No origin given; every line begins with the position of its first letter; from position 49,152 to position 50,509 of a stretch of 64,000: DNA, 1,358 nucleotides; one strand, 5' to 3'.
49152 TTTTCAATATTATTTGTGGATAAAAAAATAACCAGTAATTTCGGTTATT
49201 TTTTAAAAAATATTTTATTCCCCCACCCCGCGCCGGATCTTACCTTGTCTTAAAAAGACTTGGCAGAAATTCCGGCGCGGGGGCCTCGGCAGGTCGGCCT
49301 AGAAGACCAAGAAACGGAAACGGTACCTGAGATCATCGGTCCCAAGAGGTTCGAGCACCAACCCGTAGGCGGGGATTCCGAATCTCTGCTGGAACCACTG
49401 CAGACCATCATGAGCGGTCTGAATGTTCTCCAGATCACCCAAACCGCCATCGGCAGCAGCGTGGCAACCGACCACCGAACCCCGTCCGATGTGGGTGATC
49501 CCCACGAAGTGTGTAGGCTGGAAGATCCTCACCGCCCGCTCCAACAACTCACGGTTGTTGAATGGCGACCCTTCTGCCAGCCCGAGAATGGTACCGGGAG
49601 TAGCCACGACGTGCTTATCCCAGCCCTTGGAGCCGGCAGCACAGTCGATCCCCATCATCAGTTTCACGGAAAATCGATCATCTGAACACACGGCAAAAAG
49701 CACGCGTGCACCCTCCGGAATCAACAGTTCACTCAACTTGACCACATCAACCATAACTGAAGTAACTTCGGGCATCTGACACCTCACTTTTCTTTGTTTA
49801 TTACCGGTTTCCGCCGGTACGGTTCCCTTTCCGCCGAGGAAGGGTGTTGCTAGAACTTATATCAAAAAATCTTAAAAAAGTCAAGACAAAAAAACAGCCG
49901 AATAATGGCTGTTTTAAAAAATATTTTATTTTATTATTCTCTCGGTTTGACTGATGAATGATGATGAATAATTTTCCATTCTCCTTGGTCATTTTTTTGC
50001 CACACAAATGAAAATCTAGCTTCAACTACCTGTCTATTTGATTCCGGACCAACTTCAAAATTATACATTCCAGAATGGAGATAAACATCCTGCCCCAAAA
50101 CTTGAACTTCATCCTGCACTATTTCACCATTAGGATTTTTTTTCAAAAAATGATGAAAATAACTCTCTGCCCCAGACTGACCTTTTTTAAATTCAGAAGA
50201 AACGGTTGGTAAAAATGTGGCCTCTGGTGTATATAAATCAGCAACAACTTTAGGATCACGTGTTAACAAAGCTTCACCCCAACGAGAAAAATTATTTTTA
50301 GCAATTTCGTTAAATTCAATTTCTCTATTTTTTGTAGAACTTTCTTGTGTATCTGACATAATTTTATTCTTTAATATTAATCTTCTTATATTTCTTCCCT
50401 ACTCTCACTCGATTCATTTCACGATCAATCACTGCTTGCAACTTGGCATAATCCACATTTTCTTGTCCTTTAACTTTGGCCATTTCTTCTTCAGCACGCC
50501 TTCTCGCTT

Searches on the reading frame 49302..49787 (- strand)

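Call 13: search_protein_families(library=pfam, proteins=[window:49302-49787:-], max_evalue=1)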
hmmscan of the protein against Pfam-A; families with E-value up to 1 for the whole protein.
seq(162 aa): 0 families

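Call 14: search_protein_families(library=phrogs, proteins=[window:49302-49787:-], max_evalue=1)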
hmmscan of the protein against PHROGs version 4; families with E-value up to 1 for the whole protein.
seq(162 aa): 1 family
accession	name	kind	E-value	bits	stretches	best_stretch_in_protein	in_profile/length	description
phrog_17258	-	unknown function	0.24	12.5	1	9-38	13-41/52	-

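Call 52: search_protein_families(library=padloc, proteins=[P0144], max_evalue=1)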
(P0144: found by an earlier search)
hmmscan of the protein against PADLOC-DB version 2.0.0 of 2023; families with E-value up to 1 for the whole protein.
P0144 (158 aa): 0 families

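Call 53: search_protein_families(library=ncbifam, proteins=[P0144], max_evalue=1)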
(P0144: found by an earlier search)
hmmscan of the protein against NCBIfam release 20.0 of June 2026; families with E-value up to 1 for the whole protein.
P0144 (158 aa): 0 families

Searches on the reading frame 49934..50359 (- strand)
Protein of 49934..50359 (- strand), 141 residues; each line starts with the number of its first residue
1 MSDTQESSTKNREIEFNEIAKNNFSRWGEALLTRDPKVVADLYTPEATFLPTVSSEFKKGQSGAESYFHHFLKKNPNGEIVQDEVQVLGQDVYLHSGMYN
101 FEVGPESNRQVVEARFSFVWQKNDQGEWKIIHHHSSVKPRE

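Call 40: find_encoding_contigs(protein=window:49934-50359:-, flank=5000, max_places=6)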
Protein window:49934-50359:- (141 aa): no gene with exactly this product is on record in the collection.
